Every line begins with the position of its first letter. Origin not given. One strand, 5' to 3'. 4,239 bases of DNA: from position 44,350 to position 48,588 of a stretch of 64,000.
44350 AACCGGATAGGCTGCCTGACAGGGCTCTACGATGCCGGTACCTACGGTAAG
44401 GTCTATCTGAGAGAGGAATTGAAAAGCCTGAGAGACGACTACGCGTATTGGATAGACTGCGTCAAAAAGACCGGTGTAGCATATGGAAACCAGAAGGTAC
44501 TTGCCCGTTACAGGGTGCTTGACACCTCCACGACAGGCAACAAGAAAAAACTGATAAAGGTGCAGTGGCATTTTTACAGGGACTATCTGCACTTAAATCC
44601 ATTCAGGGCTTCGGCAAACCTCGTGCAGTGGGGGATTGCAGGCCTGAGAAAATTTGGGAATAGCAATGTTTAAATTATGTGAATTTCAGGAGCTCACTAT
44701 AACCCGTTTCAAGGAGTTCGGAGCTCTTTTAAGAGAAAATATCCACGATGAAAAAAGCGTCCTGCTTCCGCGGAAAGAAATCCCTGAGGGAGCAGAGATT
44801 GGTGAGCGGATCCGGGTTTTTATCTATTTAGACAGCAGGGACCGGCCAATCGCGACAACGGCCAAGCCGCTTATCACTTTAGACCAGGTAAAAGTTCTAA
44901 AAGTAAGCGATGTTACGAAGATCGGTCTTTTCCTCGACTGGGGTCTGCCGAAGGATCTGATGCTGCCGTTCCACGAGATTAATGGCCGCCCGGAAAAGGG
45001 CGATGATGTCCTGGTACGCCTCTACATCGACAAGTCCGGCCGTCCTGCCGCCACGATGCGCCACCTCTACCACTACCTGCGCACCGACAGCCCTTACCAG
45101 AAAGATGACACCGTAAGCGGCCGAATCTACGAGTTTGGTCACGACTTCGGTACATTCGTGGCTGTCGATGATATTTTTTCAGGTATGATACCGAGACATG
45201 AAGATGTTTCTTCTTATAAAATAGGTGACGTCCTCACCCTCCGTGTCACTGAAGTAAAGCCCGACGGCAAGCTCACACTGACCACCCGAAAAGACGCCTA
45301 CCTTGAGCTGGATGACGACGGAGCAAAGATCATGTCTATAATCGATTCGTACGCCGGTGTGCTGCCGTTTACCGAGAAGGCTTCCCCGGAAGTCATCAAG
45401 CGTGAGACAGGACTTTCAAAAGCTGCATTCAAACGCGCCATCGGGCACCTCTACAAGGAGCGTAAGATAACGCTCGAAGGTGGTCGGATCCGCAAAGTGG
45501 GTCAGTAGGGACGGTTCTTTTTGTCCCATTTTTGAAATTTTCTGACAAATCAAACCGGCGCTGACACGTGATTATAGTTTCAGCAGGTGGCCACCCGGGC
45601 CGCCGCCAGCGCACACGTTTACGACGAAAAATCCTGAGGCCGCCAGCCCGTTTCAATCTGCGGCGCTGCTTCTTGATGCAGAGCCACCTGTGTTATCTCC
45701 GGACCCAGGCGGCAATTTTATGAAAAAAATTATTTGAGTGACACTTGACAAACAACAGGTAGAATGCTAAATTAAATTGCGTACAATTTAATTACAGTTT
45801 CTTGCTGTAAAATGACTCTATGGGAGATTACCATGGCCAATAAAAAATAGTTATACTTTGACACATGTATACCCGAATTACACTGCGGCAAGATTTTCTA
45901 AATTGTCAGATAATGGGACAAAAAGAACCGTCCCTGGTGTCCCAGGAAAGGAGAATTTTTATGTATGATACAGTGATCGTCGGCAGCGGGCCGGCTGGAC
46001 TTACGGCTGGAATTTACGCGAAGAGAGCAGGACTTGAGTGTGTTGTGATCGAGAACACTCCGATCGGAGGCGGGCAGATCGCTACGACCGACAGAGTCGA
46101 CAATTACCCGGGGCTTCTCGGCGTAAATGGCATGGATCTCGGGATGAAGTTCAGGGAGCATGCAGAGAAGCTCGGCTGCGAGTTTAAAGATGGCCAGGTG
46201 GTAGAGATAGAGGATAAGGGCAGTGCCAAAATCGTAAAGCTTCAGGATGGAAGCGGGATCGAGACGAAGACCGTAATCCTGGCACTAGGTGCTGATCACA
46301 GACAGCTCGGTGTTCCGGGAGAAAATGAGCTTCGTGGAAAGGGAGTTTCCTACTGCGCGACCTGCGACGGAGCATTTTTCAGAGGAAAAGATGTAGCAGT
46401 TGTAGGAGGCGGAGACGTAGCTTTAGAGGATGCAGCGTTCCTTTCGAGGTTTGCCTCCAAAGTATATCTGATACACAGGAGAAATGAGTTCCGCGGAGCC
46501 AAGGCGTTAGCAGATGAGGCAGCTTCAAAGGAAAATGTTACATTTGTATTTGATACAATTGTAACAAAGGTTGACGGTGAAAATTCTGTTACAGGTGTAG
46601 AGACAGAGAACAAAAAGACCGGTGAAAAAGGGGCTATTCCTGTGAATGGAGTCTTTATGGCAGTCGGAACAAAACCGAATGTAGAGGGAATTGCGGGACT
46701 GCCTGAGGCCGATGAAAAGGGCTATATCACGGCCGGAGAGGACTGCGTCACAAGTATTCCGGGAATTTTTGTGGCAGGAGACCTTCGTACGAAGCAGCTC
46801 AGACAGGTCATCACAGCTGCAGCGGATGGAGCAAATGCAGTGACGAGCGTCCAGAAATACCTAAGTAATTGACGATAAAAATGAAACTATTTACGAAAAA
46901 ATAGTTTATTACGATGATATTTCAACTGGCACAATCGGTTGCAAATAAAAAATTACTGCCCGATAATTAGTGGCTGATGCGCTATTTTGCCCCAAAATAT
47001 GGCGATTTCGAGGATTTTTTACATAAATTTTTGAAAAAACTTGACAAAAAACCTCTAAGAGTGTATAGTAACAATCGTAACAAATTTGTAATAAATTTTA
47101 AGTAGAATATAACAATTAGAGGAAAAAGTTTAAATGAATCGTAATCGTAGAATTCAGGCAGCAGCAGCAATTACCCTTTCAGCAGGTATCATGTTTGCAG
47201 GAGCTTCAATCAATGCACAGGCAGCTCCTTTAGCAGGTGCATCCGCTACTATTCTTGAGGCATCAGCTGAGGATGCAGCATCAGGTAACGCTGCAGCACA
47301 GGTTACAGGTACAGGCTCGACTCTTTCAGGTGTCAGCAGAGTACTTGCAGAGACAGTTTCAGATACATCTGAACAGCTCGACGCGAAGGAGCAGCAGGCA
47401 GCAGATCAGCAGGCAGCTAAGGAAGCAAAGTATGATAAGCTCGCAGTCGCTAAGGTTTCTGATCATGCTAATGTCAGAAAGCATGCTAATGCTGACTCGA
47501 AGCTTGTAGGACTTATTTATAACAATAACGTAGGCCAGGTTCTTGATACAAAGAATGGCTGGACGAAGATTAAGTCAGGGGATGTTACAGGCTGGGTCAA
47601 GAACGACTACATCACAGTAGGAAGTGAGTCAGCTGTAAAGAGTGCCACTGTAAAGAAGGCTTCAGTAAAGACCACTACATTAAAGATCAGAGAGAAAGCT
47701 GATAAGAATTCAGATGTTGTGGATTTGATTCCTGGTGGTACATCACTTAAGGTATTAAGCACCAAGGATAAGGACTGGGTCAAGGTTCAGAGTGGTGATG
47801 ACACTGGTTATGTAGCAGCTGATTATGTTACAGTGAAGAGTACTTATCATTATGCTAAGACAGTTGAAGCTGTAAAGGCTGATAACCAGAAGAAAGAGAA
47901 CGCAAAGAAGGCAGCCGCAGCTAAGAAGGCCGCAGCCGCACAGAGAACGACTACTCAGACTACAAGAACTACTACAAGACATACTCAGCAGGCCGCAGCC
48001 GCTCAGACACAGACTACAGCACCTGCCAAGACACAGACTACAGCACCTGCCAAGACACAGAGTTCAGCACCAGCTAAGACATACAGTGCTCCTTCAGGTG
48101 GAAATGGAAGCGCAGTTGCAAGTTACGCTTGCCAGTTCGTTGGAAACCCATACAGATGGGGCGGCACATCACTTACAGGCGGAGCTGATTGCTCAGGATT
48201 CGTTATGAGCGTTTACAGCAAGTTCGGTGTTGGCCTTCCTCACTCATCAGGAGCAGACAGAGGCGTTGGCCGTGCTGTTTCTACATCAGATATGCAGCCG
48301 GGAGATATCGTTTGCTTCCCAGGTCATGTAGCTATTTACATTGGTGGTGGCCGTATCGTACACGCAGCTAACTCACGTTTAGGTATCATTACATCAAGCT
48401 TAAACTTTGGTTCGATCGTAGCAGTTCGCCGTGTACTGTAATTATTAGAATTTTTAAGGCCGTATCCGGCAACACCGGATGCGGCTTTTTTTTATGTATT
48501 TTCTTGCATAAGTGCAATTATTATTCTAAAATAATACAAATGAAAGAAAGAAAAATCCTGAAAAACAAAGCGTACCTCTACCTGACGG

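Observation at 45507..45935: Promoter cassette of trxB bracketed by perfect 24-bp inverted repeats: candidate invertible switch or REP-doublet element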

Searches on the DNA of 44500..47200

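Call 7: search_rna_families(source=window, start=44500, end=47200, threshold=evalue, max_evalue=1)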
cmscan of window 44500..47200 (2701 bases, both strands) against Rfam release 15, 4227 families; matches with E-value up to 1: 1.
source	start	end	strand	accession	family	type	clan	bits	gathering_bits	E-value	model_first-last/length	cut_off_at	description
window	46458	46535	+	RF01962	RMST_1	Gene; lncRNA;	-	17.6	40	0.54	1-61/61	no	Rhabdomyosarcoma 2 associated transcript conserved region 1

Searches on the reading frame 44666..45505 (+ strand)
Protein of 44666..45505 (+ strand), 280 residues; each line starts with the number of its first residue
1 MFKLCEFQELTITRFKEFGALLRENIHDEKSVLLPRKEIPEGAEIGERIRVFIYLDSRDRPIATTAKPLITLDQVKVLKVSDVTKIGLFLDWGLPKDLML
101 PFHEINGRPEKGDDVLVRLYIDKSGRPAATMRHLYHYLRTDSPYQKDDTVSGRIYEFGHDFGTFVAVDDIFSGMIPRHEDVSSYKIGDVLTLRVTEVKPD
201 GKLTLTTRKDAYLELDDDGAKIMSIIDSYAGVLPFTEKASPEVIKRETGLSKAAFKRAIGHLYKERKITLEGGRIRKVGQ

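Call 33: find_homologous_proteins(query=window:44666-45505:+, max_evalue=1e-20)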
Query window:44666-45505:+ (280 aa): 7001 proteins with E <= 1e-20 among 8000 candidates; the best 120 are listed.
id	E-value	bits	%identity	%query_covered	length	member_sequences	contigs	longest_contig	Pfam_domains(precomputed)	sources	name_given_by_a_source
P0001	1.9e-182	623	100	100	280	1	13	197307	PF00575.30,PF13509.13,PF17783.8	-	-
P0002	3.5e-154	530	83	99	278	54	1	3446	PF21543.4,PF00575.30,PF13509.13,PF17783.8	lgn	-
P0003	1.6e-152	525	82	99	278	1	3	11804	PF21191.4,PF00575.30,PF13509.13,PF17783.8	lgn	-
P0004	2.7e-152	524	84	99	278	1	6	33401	PF21191.4,PF00575.30,PF13509.13,PF17783.8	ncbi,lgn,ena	-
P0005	3.5e-152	524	83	99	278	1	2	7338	PF21191.4,PF00575.30,PF13509.13,PF17783.8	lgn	-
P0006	4.1e-152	523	84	99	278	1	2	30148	PF21191.4,PF00575.30,PF13509.13,PF17783.8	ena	-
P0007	6.5e-152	523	83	99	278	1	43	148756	PF21191.4,PF00575.30,PF13509.13,PF17783.8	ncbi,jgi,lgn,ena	jgi:predicted RNA-binding protein (virulence factor B family)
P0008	6.9e-152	523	83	99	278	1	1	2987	PF21191.4,PF00575.30,PF13509.13,PF17783.8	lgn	-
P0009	7.6e-152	522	83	99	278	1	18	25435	PF21191.4,PF00575.30,PF13509.13,PF17783.8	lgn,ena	-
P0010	7.8e-152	522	83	99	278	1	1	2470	PF21191.4,PF00575.30,PF13509.13,PF17783.8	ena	-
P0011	9.2e-152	522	83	99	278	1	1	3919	PF21191.4,PF00575.30,PF13509.13,PF17783.8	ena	-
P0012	9.2e-152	522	83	99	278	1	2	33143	PF21191.4,PF00575.30,PF13509.13,PF17783.8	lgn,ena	-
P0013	1.6e-151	521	82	99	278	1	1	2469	PF21191.4,PF00575.30,PF13509.13,PF17783.8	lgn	-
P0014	1.8e-151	521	82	99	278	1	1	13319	PF21191.4,PF00575.30,PF13509.13,PF17783.8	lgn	-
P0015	1.8e-151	521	82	99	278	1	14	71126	PF21191.4,PF00575.30,PF13509.13,PF17783.8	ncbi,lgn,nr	ncbi:MAG: S1-like domain-containing RNA-binding protein [Lachnospiraceae bacterium]|nr:S1-like domai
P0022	4.8e-151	520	83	99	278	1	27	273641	PF21191.4,PF00575.30,PF13509.13,PF17783.8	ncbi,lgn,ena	-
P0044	3.2e-136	471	75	99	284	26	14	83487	PF21543.4,PF00575.30,PF13509.13,PF17783.8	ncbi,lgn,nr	ncbi:MAG: S1-like domain-containing RNA-binding protein [Lachnospiraceae bacterium]|nr:S1-like domai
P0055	4.5e-130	451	73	99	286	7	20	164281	PF21543.4,PF21191.4,PF00575.30,PF13509.13,PF17783.8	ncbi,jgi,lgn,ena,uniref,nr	ncbi:CvfB family protein [Candidatus Weimeria sp. HCP3S3_B5]|uniref:CvfB family protein n=1 Tax=Cand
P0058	4.2e-117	408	67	99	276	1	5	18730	PF21543.4,PF00575.30,PF13509.13,PF17783.8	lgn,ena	-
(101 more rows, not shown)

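Call 35: find_encoding_contigs(protein=P0007, flank=3000, max_places=2)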
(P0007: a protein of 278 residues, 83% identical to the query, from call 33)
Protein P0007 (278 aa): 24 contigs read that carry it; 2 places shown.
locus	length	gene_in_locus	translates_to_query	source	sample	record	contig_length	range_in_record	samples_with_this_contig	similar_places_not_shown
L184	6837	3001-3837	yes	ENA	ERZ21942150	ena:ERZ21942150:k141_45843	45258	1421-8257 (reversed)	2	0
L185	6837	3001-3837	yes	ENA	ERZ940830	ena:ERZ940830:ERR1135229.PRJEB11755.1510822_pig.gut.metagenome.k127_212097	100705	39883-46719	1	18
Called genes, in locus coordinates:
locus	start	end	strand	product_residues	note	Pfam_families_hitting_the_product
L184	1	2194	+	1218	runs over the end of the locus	PF04997:RNA_pol_Rpb1_1, PF00623:RNA_pol_Rpb1_2, PF04983:RNA_pol_Rpb1_3, PF05000:RNA_pol_Rpb1_4, PF04998:RNA_pol_Rpb1_5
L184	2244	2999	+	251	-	PF00535:Glycos_transf_2, PF10111:Glyco_tranf_2_2, PF13506:Glyco_transf_21, PF13641:Glyco_tranf_2_3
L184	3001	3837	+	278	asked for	PF13509:S1_2, PF00575:S1 (faint), PF21191:CvfB_1st (faint), PF13509:S1_2, PF17783:WHD_CvfB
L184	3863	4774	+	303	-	PF00890:FAD_binding_2 (weak), PF01266:DAO (faint), PF01946:Thi4 (faint), PF07992:Pyr_redox_2, PF12831:FAD_oxidored (weak), PF13450:NAD_binding_8 (weak), PF13738:Pyr_redox_3, PF00070:Pyr_redox, +2 more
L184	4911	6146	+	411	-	-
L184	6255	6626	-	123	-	-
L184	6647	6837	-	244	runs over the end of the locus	PF01416:PseudoU_synth_1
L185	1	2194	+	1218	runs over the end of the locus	PF04997:RNA_pol_Rpb1_1, PF00623:RNA_pol_Rpb1_2, PF04983:RNA_pol_Rpb1_3, PF05000:RNA_pol_Rpb1_4, PF04998:RNA_pol_Rpb1_5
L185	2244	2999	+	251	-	PF00535:Glycos_transf_2, PF10111:Glyco_tranf_2_2, PF13506:Glyco_transf_21, PF13641:Glyco_tranf_2_3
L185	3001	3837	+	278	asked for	PF13509:S1_2, PF00575:S1 (faint), PF21191:CvfB_1st (faint), PF13509:S1_2, PF17783:WHD_CvfB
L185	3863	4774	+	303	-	PF00890:FAD_binding_2 (weak), PF01266:DAO (faint), PF01946:Thi4 (faint), PF07992:Pyr_redox_2, PF12831:FAD_oxidored (weak), PF13450:NAD_binding_8 (weak), PF13738:Pyr_redox_3, PF00070:Pyr_redox, +2 more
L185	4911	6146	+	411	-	-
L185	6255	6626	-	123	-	-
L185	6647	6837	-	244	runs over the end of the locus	PF01416:PseudoU_synth_1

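Call 36: find_encoding_contigs(protein=P0044, flank=3000, max_places=2)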
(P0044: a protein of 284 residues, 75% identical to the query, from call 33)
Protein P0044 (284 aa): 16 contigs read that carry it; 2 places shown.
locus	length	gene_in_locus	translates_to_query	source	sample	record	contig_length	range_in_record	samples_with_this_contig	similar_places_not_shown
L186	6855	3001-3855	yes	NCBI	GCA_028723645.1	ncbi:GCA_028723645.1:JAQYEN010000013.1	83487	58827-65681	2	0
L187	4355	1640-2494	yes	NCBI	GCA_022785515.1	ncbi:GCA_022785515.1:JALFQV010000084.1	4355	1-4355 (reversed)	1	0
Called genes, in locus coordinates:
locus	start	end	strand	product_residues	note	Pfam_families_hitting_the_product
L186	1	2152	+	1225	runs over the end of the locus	PF04997:RNA_pol_Rpb1_1, PF00623:RNA_pol_Rpb1_2, PF04983:RNA_pol_Rpb1_3, PF05000:RNA_pol_Rpb1_4, PF04998:RNA_pol_Rpb1_5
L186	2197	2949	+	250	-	PF00535:Glycos_transf_2, PF10111:Glyco_tranf_2_2, PF13506:Glyco_transf_21 (weak), PF13641:Glyco_tranf_2_3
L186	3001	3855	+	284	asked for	PF13509:S1_2, PF00575:S1 (faint), PF13509:S1_2 (weak), PF21543:CvfB_2nd (weak), PF17783:WHD_CvfB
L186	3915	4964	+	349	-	PF04055:Radical_SAM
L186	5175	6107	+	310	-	PF00291:PALP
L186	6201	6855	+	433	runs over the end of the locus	PF01053:Cys_Met_Meta_PP, PF00155:Aminotran_1_2, PF01041:DegT_DnrJ_EryC1, PF00266:Aminotran_5 (faint)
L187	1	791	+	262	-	PF04998:RNA_pol_Rpb1_5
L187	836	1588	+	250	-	PF00535:Glycos_transf_2, PF10111:Glyco_tranf_2_2, PF13506:Glyco_transf_21 (weak), PF13641:Glyco_tranf_2_3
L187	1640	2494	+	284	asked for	PF13509:S1_2, PF00575:S1 (faint), PF13509:S1_2 (weak), PF21543:CvfB_2nd (weak), PF17783:WHD_CvfB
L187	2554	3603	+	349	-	PF04055:Radical_SAM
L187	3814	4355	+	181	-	PF00291:PALP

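Call 37: find_encoding_contigs(protein=P0055, flank=3000, max_places=2)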
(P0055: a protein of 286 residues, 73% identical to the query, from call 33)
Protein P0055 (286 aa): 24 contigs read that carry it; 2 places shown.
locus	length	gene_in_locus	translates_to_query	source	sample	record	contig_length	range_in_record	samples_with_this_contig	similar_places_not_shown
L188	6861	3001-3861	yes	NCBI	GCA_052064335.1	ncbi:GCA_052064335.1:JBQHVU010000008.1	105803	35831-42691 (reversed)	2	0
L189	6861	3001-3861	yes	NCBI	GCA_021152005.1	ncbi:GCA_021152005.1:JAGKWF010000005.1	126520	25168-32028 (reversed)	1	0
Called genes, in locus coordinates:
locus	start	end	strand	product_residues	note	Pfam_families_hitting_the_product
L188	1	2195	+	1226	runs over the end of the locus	PF04997:RNA_pol_Rpb1_1, PF00623:RNA_pol_Rpb1_2, PF04983:RNA_pol_Rpb1_3, PF05000:RNA_pol_Rpb1_4, PF04998:RNA_pol_Rpb1_5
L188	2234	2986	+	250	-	PF00535:Glycos_transf_2, PF10111:Glyco_tranf_2_2, PF13506:Glyco_transf_21 (faint), PF13641:Glyco_tranf_2_3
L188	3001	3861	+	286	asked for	PF13509:S1_2, PF00575:S1 (faint), PF21191:CvfB_1st (faint), PF21543:CvfB_2nd (weak), PF17783:WHD_CvfB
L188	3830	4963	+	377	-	PF04055:Radical_SAM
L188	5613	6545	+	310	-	PF00291:PALP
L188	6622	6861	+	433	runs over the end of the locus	PF01053:Cys_Met_Meta_PP, PF00155:Aminotran_1_2, PF01041:DegT_DnrJ_EryC1, PF00266:Aminotran_5 (faint)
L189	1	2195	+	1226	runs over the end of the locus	PF04997:RNA_pol_Rpb1_1, PF00623:RNA_pol_Rpb1_2, PF04983:RNA_pol_Rpb1_3, PF05000:RNA_pol_Rpb1_4, PF04998:RNA_pol_Rpb1_5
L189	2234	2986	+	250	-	PF00535:Glycos_transf_2, PF10111:Glyco_tranf_2_2, PF13641:Glyco_tranf_2_3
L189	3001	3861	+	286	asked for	PF13509:S1_2, PF00575:S1 (faint), PF21191:CvfB_1st (faint), PF21543:CvfB_2nd (weak), PF17783:WHD_CvfB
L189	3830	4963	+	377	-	PF04055:Radical_SAM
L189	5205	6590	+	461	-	PF01442:Apolipoprotein (weak), PF25994:HH_AprE (faint), PF00291:PALP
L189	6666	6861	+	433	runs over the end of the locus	PF01053:Cys_Met_Meta_PP, PF00155:Aminotran_1_2, PF01041:DegT_DnrJ_EryC1, PF00266:Aminotran_5 (faint)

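Call 54: find_encoding_contigs(protein=P0022, flank=1500, max_places=1)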
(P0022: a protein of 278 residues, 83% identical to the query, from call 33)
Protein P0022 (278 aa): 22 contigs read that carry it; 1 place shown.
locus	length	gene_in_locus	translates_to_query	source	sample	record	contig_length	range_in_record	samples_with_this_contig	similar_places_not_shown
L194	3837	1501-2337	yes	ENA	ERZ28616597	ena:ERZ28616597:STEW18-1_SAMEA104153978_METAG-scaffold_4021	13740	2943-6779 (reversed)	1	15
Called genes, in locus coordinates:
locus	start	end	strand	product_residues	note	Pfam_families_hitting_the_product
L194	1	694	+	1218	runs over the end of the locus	PF04997:RNA_pol_Rpb1_1, PF00623:RNA_pol_Rpb1_2, PF04983:RNA_pol_Rpb1_3, PF05000:RNA_pol_Rpb1_4, PF04998:RNA_pol_Rpb1_5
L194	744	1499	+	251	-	PF00535:Glycos_transf_2, PF10111:Glyco_tranf_2_2, PF13506:Glyco_transf_21, PF13641:Glyco_tranf_2_3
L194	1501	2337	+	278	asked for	PF13509:S1_2, PF21191:CvfB_1st (faint), PF00575:S1 (faint), PF13509:S1_2, PF17783:WHD_CvfB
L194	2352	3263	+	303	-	PF00890:FAD_binding_2 (weak), PF01266:DAO (faint), PF01946:Thi4 (faint), PF07992:Pyr_redox_2, PF12831:FAD_oxidored (weak), PF13450:NAD_binding_8 (weak), PF13738:Pyr_redox_3, PF00070:Pyr_redox, +1 more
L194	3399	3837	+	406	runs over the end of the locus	PF06347:SH3_4 (weak), PF08239:SH3_3, PF00877:NLPC_P60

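Call 55: find_encoding_contigs(protein=P0015, flank=1500, max_places=1)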
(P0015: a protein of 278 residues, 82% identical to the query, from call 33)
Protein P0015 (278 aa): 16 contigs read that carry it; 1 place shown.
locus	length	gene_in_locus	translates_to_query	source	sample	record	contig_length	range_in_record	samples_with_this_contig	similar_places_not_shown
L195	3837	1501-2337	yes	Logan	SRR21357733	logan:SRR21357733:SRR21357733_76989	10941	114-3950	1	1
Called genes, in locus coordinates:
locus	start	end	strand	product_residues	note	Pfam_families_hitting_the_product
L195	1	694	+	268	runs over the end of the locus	?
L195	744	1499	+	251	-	PF00535:Glycos_transf_2, PF10111:Glyco_tranf_2_2, PF13506:Glyco_transf_21, PF13641:Glyco_tranf_2_3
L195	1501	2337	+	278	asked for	PF13509:S1_2, PF00575:S1 (faint), PF21191:CvfB_1st (faint), PF13509:S1_2, PF17783:WHD_CvfB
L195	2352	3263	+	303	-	PF00890:FAD_binding_2 (weak), PF01266:DAO (faint), PF01946:Thi4 (faint), PF07992:Pyr_redox_2, PF12831:FAD_oxidored (weak), PF13450:NAD_binding_8 (weak), PF13738:Pyr_redox_3, PF00070:Pyr_redox, +1 more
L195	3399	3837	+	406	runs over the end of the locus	PF06347:SH3_4 (weak), PF08239:SH3_3, PF00877:NLPC_P60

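Call 56: find_encoding_contigs(protein=P0058, flank=1500, max_places=1)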
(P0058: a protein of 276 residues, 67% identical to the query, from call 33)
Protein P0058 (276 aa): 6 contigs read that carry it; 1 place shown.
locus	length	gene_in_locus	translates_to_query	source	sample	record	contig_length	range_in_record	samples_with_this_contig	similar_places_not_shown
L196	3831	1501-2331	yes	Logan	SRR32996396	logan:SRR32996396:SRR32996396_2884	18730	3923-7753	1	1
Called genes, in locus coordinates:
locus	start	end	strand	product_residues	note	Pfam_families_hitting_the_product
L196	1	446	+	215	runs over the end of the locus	PF01205:Impact_N, PF09186:DUF1949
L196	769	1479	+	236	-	PF01643:Acyl-ACP_TE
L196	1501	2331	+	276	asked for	PF13509:S1_2, PF00575:S1 (faint), PF13509:S1_2, PF21543:CvfB_2nd (weak), PF17783:WHD_CvfB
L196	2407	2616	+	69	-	PF14070:YjfB_motility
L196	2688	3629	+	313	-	PF00890:FAD_binding_2 (faint), PF01134:GIDA (faint), PF01266:DAO (faint), PF07992:Pyr_redox_2, PF12831:FAD_oxidored (weak), PF13738:Pyr_redox_3, PF00070:Pyr_redox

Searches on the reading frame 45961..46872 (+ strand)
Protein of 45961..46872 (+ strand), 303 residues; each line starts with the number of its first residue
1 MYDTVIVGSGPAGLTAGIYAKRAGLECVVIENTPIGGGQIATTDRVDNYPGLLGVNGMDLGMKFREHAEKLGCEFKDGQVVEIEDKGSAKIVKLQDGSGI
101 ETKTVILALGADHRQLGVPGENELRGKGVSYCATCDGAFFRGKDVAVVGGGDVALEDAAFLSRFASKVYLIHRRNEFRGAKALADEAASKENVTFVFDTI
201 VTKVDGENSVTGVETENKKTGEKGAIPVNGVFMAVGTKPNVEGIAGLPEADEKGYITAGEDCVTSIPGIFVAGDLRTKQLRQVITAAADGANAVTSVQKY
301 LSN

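Call 15: find_encoding_contigs(protein=window:45961-46872:+, flank=10000, max_places=10)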
Protein window:45961-46872:+ (303 aa): 12 contigs read that carry it; 5 places shown.
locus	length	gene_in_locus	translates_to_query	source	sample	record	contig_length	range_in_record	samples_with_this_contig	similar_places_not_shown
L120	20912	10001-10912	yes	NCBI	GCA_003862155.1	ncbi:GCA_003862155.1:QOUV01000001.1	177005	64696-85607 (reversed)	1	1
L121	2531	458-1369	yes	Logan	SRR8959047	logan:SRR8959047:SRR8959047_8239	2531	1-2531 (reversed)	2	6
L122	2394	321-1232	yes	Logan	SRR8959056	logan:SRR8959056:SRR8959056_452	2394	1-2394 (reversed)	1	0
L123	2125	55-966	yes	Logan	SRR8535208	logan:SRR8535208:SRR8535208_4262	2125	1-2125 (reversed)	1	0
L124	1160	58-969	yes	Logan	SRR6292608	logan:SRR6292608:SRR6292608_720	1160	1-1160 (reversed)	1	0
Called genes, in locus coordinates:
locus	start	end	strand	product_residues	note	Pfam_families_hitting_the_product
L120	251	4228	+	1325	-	PF04563:RNA_pol_Rpb2_1, PF04561:RNA_pol_Rpb2_2, PF04565:RNA_pol_Rpb2_3, PF10385:RNA_pol_Rpb2_45, PF00562:RNA_pol_Rpb2_6, PF04560:RNA_pol_Rpb2_7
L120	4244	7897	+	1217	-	PF04997:RNA_pol_Rpb1_1, PF00623:RNA_pol_Rpb1_2, PF04983:RNA_pol_Rpb1_3, PF05000:RNA_pol_Rpb1_4, PF04998:RNA_pol_Rpb1_5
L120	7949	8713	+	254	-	PF00535:Glycos_transf_2, PF10111:Glyco_tranf_2_2, PF13506:Glyco_transf_21, PF13641:Glyco_tranf_2_3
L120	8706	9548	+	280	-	PF13509:S1_2, PF00575:S1 (faint), PF13509:S1_2, PF17783:WHD_CvfB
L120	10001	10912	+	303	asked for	PF00890:FAD_binding_2 (weak), PF01266:DAO (faint), PF01494:FAD_binding_3 (faint), PF07992:Pyr_redox_2, PF12831:FAD_oxidored (weak), PF13450:NAD_binding_8 (weak), PF13738:Pyr_redox_3, PF00070:Pyr_redox, +3 more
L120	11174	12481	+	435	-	-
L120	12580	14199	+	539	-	PF01564:Spermine_synth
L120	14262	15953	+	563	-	PF02878:PGM_PMM_I, PF02879:PGM_PMM_II, PF02880:PGM_PMM_III, PF00408:PGM_PMM_IV (faint)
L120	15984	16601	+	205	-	PF00485:PRK, PF01121:CoaE (faint)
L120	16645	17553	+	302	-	PF04991:LicD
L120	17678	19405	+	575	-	PF04464:Glyphos_transf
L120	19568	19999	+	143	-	PF00572:Ribosomal_L13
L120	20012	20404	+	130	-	PF00380:Ribosomal_S9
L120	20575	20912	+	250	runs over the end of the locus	PF03382:DUF285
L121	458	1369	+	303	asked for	PF00890:FAD_binding_2 (weak), PF01266:DAO (faint), PF01494:FAD_binding_3 (faint), PF07992:Pyr_redox_2, PF12831:FAD_oxidored (weak), PF13450:NAD_binding_8 (weak), PF13738:Pyr_redox_3, PF00070:Pyr_redox, +3 more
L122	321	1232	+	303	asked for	PF00890:FAD_binding_2 (weak), PF01266:DAO (faint), PF01494:FAD_binding_3 (faint), PF07992:Pyr_redox_2, PF12831:FAD_oxidored (weak), PF13450:NAD_binding_8 (weak), PF13738:Pyr_redox_3, PF00070:Pyr_redox, +3 more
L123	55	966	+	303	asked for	PF00890:FAD_binding_2 (weak), PF01266:DAO (faint), PF01494:FAD_binding_3 (faint), PF07992:Pyr_redox_2, PF12831:FAD_oxidored (weak), PF13450:NAD_binding_8 (weak), PF13738:Pyr_redox_3, PF00070:Pyr_redox, +3 more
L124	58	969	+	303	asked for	PF00890:FAD_binding_2 (weak), PF01266:DAO (faint), PF01494:FAD_binding_3 (faint), PF07992:Pyr_redox_2, PF12831:FAD_oxidored (weak), PF13450:NAD_binding_8 (weak), PF13738:Pyr_redox_3, PF00070:Pyr_redox, +3 more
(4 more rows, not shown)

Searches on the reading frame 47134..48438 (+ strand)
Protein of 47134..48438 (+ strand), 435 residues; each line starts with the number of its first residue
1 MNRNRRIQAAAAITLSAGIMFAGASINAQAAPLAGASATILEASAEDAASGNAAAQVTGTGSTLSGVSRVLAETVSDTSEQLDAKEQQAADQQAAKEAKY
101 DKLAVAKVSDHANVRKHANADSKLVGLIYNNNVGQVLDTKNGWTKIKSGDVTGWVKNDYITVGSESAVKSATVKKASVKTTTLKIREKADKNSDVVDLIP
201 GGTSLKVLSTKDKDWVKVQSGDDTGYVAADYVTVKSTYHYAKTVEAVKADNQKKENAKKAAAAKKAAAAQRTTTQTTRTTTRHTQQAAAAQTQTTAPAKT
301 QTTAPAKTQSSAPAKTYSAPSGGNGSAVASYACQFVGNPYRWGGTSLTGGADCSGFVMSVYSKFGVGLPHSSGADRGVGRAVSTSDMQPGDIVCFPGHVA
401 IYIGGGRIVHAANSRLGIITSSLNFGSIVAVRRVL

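Call 63: search_protein_families(library=pfam, max_evalue=0.00001, proteins=[window:47134-48438:+])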
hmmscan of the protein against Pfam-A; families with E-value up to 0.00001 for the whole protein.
window:47134-48438:+ (435 aa): 4 families
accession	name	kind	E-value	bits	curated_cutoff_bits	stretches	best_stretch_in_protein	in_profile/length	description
PF08239.17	SH3_3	-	1.8e-23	82.9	27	2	182-232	2-53/54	Bacterial SH3 domain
PF00877.26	NLPC_P60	-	4.6e-22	78.4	23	1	337-424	1-92/105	NlpC/P60 family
PF06347.19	SH3_4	-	3.3e-09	36.8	24.1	0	109-157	2-51/56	Bacterial SH3 domain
PF18348.7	SH3_16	-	4.6e-06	26.7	25.8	0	202-229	18-46/49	Bacterial dipeptidyl-peptidase Sh3 domain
